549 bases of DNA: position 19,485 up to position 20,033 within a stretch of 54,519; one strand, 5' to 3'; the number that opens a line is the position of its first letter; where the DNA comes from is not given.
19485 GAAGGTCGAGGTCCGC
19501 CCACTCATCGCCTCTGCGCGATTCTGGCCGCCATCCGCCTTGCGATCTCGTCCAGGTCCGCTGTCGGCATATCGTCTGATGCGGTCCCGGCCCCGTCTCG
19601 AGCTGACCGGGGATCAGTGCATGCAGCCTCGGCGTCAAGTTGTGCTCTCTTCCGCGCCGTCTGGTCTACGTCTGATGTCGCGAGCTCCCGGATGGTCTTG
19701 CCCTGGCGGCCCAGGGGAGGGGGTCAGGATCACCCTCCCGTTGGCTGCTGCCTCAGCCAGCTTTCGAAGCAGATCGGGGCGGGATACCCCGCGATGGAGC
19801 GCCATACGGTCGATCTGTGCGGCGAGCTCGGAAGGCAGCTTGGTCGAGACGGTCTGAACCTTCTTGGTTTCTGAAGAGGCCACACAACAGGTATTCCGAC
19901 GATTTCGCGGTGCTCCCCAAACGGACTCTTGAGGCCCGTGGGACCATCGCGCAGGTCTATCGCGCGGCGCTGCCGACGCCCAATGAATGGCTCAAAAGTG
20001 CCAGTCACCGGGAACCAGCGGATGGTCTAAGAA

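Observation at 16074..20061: attL/attR-like geometry around a 3.9 kb integrase-less cassette (RHH, orphan gene, cytochrome c, ABC-2 exporter)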

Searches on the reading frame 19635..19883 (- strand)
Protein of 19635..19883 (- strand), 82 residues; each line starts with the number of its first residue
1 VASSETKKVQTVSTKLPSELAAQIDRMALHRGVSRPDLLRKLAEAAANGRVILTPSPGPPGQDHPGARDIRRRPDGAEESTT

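Call 13: search_protein_families(library=pfam, max_evalue=0.01, proteins=[window:19635-19883:-])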
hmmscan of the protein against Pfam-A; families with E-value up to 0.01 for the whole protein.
window:19635-19883:- (82 aa): 1 family
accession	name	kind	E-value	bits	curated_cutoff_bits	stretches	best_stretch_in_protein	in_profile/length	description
PF01402.27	RHH_1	-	9.6e-06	25.8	20.5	1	14-45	4-35/39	Ribbon-helix-helix protein, copG family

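Call 14: search_protein_families(library=ncbifam, max_evalue=0.01, proteins=[window:19635-19883:-])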
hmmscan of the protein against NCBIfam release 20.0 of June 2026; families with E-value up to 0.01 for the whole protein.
window:19635-19883:- (82 aa): 3 families
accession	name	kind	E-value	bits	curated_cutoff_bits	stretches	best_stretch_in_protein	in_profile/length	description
NF050181.1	TA_anti_VapB_Myco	equivalog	0.0039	17.7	60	1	16-47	9-40/72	type II toxin-antitoxin system VapB family antitoxin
NF047399.1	BrnA_antitoxin_add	equivalog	0.0047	17.1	60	1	5-39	28-62/70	type II toxin-antitoxin system BrnA family antitoxin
NF053762.1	aCcr1_fam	equivalog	0.0099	15.8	60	0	12-41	3-32/38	aCcr1 family cell cycle regulator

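Call 24: find_homologous_proteins(query=window:19635-19883:-, max_evalue=0.001)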
Query window:19635-19883:-: 1 candidates shared short words with the query, none scored E <= 0.001.

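Call 37: search_protein_families(library=phrogs, max_evalue=1, proteins=[window:19635-19883:-])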
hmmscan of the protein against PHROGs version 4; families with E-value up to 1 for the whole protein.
window:19635-19883:- (82 aa): 14 families
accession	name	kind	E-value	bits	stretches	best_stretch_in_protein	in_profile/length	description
phrog_7325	-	transcription regulation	4.8e-05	24.5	1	6-45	53-92/151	CopG-like transcriptional repressor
phrog_876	-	transcription regulation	0.00016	22.3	1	5-72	4-72/239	transcriptional repressor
phrog_27676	-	unknown function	0.021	15.8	1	5-43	7-45/88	-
phrog_4738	-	transcription regulation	0.029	15.1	1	11-43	16-49/59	transcriptional repressor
phrog_12301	-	transcription regulation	0.051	15.2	1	7-49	52-94/96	transcriptional regulator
phrog_26359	-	unknown function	0.061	14.2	1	8-42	54-88/189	-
phrog_3887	-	transcription regulation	0.068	13.9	1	3-38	11-47/61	transcriptional regulator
phrog_497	-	moron, auxiliary metabolic gene and host takeover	0.068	13.6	1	6-54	98-148/342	toxin-antitoxin system HicB-like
phrog_18157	-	transcription regulation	0.069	15.1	1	5-39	45-79/93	transcriptional repressor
phrog_13323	-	unknown function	0.071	13.8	1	61-73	18-30/38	-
phrog_25976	-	unknown function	0.21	12.8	1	7-35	12-40/90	-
phrog_38832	-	unknown function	0.26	12.1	1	20-56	68-103/186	-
phrog_29195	-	lysis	0.29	12.2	1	6-52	80-128/162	holin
phrog_27481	-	unknown function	0.31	12.3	1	6-44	27-65/75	-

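Call 38: search_protein_families(library=pfam, max_evalue=10, proteins=[window:19635-19883:-])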
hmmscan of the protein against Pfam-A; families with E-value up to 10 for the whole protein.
window:19635-19883:- (82 aa): 2 families
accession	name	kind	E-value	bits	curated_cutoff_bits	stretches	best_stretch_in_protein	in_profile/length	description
PF01402.27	RHH_1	-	9.6e-06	25.8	20.5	1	14-45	4-35/39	Ribbon-helix-helix protein, copG family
PF07878.17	RHH_5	-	0.074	13.3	26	1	16-46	8-38/43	CopG-like RHH_1 or ribbon-helix-helix domain, RHH_5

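Call 39: search_solved_structures(query=window:19635-19883:-, max_evalue=10, show_alignments=2)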
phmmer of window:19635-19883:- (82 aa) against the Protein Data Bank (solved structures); distinct sequences matched with E-value up to 10: 2.
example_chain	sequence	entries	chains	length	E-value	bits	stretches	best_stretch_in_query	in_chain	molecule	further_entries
5x3t_A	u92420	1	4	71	0.00074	23.3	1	13-75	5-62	Antitoxin VapB26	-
3h87_C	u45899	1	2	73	0.096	16.6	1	15-55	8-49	Putative uncharacterized protein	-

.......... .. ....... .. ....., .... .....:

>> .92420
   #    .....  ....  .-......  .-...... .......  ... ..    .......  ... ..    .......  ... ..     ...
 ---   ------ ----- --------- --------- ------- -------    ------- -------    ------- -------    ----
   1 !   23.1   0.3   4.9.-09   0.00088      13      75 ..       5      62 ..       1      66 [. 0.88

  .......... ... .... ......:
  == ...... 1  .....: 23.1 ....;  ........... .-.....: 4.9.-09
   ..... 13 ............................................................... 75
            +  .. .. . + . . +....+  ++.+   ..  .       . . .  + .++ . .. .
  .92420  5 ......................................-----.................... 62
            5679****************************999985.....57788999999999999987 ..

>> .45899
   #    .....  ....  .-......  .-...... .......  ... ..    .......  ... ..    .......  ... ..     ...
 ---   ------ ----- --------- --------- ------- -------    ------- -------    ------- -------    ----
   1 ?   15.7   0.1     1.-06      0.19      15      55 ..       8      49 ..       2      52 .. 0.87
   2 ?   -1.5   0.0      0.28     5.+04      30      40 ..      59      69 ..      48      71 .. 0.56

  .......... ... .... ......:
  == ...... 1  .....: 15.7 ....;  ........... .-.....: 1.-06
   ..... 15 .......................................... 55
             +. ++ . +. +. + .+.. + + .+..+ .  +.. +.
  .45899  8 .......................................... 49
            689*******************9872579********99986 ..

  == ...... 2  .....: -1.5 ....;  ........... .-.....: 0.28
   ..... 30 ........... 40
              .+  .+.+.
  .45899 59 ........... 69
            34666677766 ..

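Call 53: search_protein_representatives(protein=window:19635-19883:-)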
Query: 82 residues. Proteins with E-value up to 0.001 (for the whole library): 15; up to 1e-10: 2; up to 1e-30: 0. The best 15 are listed.
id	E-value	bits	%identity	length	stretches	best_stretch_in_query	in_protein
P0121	5.2e-11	58.7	40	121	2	1-63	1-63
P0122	6.1e-11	58.5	44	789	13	17-50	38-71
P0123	7.3e-09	51.9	57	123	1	4-56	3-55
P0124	2.5e-07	47.1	50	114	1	7-62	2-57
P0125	6.0e-07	45.8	43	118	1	7-75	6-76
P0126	7.8e-07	45.5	45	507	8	42-65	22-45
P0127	1.1e-06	45.0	48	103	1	7-58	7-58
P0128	1.5e-05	41.4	46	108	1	2-58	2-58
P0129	3.2e-05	40.4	52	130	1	7-59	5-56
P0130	4.4e-05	39.9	41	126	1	7-72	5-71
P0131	6.0e-05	39.5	52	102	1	7-54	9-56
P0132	6.9e-05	39.3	43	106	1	5-62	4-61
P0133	1.5e-04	38.2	49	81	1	6-58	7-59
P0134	2.4e-04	37.6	47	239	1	5-57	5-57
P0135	9.6e-04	35.7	41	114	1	8-71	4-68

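Call 57: find_encoding_contigs(protein=P0123, flank=6000, max_places=4)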
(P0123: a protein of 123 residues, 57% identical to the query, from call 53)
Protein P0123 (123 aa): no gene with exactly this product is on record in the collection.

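Call 58: find_encoding_contigs(protein=P0121, flank=6000, max_places=4)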
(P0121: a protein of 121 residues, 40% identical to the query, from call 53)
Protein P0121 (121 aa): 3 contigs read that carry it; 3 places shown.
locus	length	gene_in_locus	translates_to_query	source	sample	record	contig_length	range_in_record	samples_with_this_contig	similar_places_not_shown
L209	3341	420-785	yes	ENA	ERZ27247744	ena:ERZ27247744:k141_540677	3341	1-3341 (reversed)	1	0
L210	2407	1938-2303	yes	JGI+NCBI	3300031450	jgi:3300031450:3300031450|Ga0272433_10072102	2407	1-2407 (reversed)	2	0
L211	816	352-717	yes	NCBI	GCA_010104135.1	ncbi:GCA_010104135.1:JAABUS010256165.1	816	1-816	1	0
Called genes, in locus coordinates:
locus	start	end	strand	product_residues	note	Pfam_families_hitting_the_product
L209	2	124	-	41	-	?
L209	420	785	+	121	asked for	-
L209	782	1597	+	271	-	-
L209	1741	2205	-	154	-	-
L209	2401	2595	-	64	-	-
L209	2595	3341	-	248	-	?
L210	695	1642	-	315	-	-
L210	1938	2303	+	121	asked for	-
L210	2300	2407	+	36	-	?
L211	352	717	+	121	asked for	-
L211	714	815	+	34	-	?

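Call 62: search_protein_families(library=pfam, max_evalue=0.01, proteins=[L209:2595-3239:-, L209:782-1597:+, L209:2401-2598:-, L209:1741-2358:-, L209:420-785:+])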
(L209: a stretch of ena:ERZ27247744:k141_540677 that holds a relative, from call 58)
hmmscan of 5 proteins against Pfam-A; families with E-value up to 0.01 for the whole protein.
L209:2595-3239:- (214 aa): 2 families
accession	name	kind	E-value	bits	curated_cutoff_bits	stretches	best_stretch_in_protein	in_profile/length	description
PF00589.27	Phage_integrase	-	1.6e-19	70.8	27.1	1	21-186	7-168/172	Phage integrase family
PF14472.11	DUF4429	-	0.0084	17.1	25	0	78-107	18-47/95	Domain of unknown function (DUF4429)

L209:782-1597:+ (271 aa): 0 families

L209:2401-2598:- (65 aa): 0 families

L209:1741-2358:- (205 aa): 0 families

L209:420-785:+ (121 aa): 1 family
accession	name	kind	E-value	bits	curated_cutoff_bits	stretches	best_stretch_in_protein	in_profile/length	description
PF01402.27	RHH_1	-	0.00081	19.7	20.5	1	17-47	7-37/39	Ribbon-helix-helix protein, copG family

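Call 69: find_encoding_contigs(protein=P0125, flank=10000, max_places=4)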
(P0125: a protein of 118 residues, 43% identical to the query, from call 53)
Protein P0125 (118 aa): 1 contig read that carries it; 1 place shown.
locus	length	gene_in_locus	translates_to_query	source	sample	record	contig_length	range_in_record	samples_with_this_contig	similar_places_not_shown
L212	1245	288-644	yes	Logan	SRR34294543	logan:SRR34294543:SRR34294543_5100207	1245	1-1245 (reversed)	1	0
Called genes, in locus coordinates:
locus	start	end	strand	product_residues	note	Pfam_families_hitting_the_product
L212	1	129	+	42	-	?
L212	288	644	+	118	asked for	PF01402:RHH_1 (weak)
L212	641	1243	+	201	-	?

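Call 70: find_encoding_contigs(protein=P0124, flank=10000, max_places=4)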
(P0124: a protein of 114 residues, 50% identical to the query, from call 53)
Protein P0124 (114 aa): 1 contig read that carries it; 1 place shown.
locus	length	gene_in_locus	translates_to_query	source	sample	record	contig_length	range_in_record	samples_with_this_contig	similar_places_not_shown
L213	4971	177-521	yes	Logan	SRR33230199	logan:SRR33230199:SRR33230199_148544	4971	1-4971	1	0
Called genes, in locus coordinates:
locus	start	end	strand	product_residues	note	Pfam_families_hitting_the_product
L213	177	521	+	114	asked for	-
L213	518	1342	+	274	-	-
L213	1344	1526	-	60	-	-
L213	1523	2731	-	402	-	PF00589:Phage_integrase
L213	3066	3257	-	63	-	-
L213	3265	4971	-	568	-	?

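Call 81: search_dna_similar(query=L213:518-1342:+, collection=phages, mode=protein, max_evalue=0.001, max_rows=10)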
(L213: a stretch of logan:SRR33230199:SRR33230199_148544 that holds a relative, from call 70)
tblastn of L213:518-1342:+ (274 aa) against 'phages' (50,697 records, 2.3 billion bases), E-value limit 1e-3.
No match.

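Call 82: search_dna_similar(query=L213:518-1342:+, collection=plasmids, mode=protein, max_evalue=0.001, max_rows=10)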
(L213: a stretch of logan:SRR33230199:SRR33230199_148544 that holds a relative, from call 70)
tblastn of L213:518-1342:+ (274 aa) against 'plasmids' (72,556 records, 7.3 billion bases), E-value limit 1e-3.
No match.

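Call 83: find_related_loci(query=L213:518-1342:+, collection=viral_contigs, flank=8000)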
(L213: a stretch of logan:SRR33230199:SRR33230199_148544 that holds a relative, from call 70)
Query L213:518-1342:+ (274 aa) in viral_contigs; peptide patterns used: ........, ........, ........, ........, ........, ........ (x = any residue, [..] = any of these).
6 stretches matched a pattern, but none encodes a relative of the query by tblastn (E <= 1e-3).

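Call 84: search_dna_similar(query=L213:1523-2731:-, collection=phages, mode=protein, max_evalue=1e-10, max_rows=8)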
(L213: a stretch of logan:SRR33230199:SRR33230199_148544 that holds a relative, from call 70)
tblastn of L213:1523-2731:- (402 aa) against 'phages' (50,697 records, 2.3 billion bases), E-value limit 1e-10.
Records with a match: 1848; places in all: 1856; records where one place covers at least 80% of the query: 284.
Best place of each record, by identity: <60% 1848.
By first word of the organism name: Mycobacterium 452; Streptococcus 409; Staphylococcus 105; Gordonia 96; Paenibacillus 85; Bacteriophage 82; Escherichia 76; Salmonella 67; Helicobacter 45; Arthrobacter 36; and 77 more.
By host as written in the record: Mycobacterium smegmatis mc2 155 306; - 190; Gordonia terrae 3612 72; Mycobacterium smegmatis mc#155 67; Paenibacillus larvae 38; Staphylococcus aureus 34; Helicobacter pylori 31; Mycobacterium smegmatis mc2155 21; and 670 more.
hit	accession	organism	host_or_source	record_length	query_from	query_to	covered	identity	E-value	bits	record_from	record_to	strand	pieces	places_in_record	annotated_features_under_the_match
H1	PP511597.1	Dulem virus 32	Varecia variegata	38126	53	376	81%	31.6%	3e-15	84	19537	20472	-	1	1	integrase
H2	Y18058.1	Corynephage 304L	Corynebacterium glutamicum ATCC 13058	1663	18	392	93%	27.3%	1e-22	105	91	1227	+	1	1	int: integrase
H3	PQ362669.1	Arthrobacter phage Kukla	Arthrobacter globiformis B-2979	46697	49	399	87%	28.6%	2e-19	97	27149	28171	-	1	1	36: tyrosine integrase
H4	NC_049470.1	Arthrobacter phage TripleJ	Arthrobacter globiformis NRRL B-2979 SEA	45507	49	399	87%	28.6%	1e-18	94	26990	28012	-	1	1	37: integrase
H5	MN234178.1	Arthrobacter phage TripleJ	Arthrobacter globiformis NRRL B-2979 SEA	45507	49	399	87%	28.6%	1e-18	94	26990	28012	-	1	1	37: tyrosine integrase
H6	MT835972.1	Bacteriophage sp.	human fecal samples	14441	60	390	82%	29.9%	6e-17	89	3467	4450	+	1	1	record has no annotation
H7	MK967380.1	Rhodococcus phage Sleepyhead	Rhodococcus erythropolis NRRL B-1574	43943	59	402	86%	28.5%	1e-11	72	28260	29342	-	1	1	38: tyrosine integrase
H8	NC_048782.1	Rhodococcus phage Sleepyhead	Rhodococcus erythropolis NRRL B-1574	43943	59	402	86%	28.5%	1e-11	72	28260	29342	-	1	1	38: site-specific integrase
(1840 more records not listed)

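Call 85: search_solved_structures(query=L213:1523-2731:-, max_evalue=0.001)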
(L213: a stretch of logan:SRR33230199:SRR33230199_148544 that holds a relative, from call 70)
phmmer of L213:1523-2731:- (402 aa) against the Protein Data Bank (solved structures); distinct sequences matched with E-value up to 0.001: 7.
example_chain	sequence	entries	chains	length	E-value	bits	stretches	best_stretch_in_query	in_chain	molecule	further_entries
6en0_A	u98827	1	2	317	6.6e-10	42.3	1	137-379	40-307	Int protein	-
6emy_A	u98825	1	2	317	9e-10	41.8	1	137-379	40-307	Int protein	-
6emz_A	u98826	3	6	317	1.7e-09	40.9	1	140-379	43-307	Int protein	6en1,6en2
5hxy_A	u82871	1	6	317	3.1e-07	33.5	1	190-378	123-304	Tyrosine recombinase XerA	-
4a8e_A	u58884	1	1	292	9.2e-05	25.3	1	193-368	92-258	PROBABLE TYROSINE RECOMBINASE XERC-LIKE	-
3nkh_A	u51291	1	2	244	0.0002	24.2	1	291-387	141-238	Integrase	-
1a0p_A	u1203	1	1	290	0.00045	23.1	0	143-257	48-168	SITE-SPECIFIC RECOMBINASE XERD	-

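Call 86: search_protein_families(library=ncbifam, max_evalue=0.001, proteins=[L213:1523-2731:-, L213:518-1342:+, L213:1344-1526:-, L213:177-521:+])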
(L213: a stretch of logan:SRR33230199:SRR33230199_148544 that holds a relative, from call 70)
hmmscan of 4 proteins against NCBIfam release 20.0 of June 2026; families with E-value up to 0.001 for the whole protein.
L213:1523-2731:- (402 aa): 8 families
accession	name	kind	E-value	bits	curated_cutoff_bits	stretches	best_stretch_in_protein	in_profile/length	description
NF040815.2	recomb_XerA_Arch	equivalog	7.2e-18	65.1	220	1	134-368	29-248/263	site-specific tyrosine recombinase/integron integrase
TIGR02224.1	recomb_XerC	equivalog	2.3e-14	53.4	335.15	1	137-374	38-276/295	tyrosine recombinase XerC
TIGR02225.1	recomb_XerD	equivalog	2.2e-13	50.2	329.6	1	137-368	35-268/290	site-specific tyrosine recombinase XerD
NF001399.0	PRK00283.1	subfamily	2.1e-12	46.9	279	1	138-368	46-277/300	tyrosine recombinase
NF002331.0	PRK01287.1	subfamily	9.1e-08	31.4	371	1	160-368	95-306/365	site-specific tyrosine recombinase XerC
TIGR02249.1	integrase_gron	subfamily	1.7e-07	30.9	265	0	122-258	21-154/315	integron integrase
NF003462.0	PRK05084.1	equivalog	0.00025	19.9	267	0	333-387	303-356/360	tyrosine recombinase XerS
NF011946.0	PRK15417.1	equivalog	0.00053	19.2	435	0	320-374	260-314/337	integron integrase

L213:518-1342:+ (274 aa): 0 families

L213:1344-1526:- (60 aa): 0 families

L213:177-521:+ (114 aa): 0 families
